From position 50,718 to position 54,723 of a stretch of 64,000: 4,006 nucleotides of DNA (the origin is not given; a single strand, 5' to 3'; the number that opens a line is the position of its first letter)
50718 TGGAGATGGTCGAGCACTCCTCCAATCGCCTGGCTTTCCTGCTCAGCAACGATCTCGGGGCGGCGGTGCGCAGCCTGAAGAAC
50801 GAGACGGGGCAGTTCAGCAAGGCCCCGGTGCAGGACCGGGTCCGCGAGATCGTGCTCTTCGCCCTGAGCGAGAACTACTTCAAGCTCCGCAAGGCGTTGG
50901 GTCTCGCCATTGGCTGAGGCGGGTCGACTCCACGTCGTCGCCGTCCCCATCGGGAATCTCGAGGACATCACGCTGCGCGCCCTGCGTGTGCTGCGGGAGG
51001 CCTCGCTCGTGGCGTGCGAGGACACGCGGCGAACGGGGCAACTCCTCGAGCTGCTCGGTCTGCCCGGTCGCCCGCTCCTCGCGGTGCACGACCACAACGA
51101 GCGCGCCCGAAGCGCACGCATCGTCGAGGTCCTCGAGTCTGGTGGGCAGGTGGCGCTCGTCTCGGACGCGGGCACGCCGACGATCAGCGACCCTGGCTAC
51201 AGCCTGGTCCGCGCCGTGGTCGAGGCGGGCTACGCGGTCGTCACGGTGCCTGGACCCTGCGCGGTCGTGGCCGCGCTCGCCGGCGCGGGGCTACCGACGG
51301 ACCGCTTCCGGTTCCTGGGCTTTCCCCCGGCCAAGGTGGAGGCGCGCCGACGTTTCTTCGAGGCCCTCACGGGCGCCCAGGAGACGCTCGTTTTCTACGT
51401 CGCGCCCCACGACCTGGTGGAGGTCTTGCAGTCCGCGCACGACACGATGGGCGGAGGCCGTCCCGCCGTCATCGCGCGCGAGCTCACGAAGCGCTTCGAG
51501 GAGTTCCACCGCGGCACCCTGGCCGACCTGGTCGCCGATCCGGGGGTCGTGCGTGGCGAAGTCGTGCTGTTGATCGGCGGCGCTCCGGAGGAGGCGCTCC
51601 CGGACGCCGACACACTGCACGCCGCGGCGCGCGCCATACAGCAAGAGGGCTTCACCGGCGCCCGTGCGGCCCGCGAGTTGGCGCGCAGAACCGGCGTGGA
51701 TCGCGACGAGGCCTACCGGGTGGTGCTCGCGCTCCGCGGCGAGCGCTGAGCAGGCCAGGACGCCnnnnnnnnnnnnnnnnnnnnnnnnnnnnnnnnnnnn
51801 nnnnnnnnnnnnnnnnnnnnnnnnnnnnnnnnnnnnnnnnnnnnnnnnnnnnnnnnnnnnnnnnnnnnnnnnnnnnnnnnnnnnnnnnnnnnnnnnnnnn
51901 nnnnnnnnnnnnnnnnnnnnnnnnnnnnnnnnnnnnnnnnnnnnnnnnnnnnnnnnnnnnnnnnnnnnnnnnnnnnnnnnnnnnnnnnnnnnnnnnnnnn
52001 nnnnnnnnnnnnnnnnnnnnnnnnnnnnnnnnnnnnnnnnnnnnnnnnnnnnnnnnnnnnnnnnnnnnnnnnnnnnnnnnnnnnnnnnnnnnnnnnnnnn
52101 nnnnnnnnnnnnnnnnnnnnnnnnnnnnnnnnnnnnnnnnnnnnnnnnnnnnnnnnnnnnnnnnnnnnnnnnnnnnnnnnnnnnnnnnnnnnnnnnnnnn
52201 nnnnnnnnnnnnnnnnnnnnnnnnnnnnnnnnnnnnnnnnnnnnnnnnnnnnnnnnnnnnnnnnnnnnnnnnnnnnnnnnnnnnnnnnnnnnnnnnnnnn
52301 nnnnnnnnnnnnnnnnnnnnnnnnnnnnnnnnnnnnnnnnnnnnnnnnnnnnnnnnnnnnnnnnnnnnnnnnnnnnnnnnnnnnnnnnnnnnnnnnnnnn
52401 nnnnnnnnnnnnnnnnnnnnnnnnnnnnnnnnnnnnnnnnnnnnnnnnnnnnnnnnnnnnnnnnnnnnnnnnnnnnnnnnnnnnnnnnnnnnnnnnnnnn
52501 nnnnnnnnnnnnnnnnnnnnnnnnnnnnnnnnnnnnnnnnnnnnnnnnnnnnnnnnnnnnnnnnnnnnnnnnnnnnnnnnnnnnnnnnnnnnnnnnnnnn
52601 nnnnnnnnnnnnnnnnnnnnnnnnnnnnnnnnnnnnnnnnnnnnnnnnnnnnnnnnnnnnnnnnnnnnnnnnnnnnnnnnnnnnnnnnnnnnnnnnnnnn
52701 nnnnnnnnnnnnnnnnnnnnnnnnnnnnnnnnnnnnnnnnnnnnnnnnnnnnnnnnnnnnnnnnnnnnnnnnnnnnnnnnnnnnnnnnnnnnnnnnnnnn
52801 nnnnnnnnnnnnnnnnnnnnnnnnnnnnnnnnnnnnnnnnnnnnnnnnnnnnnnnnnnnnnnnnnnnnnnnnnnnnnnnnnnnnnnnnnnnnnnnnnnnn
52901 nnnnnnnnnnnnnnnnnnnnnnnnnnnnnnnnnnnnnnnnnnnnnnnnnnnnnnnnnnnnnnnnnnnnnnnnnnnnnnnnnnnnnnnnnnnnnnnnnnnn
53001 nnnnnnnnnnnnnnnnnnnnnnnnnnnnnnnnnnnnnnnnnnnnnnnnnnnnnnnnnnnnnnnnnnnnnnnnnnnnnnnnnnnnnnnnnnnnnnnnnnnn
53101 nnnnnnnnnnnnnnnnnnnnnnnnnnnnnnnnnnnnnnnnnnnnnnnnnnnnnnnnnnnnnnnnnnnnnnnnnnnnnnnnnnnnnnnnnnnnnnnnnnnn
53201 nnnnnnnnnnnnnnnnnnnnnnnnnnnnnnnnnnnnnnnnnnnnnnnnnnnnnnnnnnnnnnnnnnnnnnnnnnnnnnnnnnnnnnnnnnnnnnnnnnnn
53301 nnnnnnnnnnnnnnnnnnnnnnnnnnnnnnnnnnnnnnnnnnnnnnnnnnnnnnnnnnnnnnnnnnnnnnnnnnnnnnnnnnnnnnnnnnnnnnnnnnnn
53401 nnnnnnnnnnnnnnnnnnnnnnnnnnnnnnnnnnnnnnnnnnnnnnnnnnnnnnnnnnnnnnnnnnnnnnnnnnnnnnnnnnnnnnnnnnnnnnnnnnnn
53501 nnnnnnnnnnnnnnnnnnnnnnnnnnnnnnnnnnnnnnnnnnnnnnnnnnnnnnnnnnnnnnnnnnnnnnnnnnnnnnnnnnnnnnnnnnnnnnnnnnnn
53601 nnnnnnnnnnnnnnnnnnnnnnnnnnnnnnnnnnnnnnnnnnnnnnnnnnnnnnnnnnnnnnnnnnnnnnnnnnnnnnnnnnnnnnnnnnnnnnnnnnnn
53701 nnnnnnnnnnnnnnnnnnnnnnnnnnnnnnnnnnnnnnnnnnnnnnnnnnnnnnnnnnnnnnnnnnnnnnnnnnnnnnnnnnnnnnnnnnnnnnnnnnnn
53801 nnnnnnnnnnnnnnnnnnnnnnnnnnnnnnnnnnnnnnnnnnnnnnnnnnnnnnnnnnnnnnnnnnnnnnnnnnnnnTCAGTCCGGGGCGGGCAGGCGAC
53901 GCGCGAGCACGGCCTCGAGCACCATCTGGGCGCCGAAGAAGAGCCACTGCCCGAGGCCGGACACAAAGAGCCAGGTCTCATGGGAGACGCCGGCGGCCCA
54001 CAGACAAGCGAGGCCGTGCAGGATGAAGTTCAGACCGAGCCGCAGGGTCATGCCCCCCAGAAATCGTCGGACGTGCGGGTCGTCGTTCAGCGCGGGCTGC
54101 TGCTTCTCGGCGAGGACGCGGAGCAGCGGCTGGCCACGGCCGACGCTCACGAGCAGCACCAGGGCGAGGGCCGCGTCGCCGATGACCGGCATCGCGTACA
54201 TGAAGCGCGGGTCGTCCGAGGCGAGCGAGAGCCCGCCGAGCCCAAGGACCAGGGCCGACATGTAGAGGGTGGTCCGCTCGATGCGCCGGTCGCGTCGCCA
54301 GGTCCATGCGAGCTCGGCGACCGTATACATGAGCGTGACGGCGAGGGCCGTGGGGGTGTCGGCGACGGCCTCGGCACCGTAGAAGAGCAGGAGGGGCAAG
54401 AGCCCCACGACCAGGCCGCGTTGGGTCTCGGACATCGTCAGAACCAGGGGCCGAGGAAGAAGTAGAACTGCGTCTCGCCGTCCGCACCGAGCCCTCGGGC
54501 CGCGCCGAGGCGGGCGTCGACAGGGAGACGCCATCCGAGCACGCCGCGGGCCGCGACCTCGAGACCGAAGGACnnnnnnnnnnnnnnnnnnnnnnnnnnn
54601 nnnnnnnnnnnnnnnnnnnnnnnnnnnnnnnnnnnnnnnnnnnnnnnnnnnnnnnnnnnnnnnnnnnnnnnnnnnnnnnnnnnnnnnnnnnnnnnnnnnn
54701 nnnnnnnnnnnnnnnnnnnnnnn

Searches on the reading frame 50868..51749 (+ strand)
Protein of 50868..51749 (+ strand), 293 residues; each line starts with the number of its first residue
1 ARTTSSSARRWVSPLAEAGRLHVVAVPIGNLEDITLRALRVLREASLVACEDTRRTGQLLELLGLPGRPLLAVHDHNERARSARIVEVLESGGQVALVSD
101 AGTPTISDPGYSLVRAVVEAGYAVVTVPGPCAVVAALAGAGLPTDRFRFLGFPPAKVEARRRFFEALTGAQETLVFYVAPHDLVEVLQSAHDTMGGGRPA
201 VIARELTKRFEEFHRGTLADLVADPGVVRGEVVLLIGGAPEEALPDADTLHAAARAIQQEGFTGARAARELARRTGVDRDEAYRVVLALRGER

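Call 28: search_protein_families(library=pfam, proteins=[window:50868-51749:+], max_evalue=0.001)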
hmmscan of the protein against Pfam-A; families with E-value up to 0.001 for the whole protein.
window:50868-51749:+ (293 aa): 1 family
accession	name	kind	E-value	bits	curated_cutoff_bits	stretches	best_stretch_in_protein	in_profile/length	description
PF00590.25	TP_methylase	-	4.2e-33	115.5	27.8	1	20-221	1-211/212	Tetrapyrrole (Corrin/Porphyrin) Methylases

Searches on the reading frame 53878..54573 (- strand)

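Call 62: search_protein_families(library=pfam, proteins=[window:53878-54573:-], max_evalue=0.001)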
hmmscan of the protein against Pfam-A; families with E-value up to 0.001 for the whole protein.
window:53878-54573:- (231 aa): 1 family
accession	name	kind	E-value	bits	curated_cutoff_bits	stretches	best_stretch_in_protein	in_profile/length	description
PF04279.20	IspA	-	5.7e-15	56.4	28.7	1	55-204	4-149/176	Intracellular septation protein A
